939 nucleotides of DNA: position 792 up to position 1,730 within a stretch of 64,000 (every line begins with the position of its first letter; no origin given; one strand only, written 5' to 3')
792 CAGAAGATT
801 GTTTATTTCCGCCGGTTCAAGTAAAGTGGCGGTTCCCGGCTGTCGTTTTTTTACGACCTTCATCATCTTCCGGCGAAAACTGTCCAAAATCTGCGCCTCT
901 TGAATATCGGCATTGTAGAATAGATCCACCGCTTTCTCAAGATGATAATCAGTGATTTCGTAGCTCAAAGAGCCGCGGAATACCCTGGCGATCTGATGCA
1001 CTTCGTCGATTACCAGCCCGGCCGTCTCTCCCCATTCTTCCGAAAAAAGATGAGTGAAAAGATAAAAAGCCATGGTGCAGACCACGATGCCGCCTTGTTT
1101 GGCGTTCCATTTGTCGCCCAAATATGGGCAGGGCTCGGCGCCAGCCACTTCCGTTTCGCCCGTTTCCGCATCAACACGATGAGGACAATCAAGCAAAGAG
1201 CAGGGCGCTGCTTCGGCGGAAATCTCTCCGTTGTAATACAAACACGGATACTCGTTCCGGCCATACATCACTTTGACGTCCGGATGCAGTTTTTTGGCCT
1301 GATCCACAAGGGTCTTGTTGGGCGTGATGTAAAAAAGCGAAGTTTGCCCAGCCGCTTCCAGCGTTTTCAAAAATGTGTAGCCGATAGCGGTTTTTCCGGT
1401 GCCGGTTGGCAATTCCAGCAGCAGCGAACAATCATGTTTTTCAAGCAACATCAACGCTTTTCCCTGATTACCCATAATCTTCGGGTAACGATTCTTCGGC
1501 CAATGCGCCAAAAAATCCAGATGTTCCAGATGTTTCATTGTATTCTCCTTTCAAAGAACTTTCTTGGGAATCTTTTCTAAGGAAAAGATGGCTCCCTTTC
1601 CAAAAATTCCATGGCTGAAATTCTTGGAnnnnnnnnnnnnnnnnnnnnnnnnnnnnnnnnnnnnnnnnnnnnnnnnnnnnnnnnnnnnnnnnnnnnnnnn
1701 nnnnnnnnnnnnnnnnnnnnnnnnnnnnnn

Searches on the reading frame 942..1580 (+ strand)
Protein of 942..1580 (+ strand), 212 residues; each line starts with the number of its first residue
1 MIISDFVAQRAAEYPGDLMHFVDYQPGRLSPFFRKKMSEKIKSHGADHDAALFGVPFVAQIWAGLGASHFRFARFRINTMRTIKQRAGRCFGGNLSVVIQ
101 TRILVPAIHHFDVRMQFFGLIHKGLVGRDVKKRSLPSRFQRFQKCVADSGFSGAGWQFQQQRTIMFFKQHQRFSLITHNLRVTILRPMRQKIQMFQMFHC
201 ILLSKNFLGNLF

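Call 63: find_encoding_contigs(protein=window:942-1580:+, flank=10000, max_places=1)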
Protein window:942-1580:+ (212 aa): no gene with exactly this product is on record in the collection.
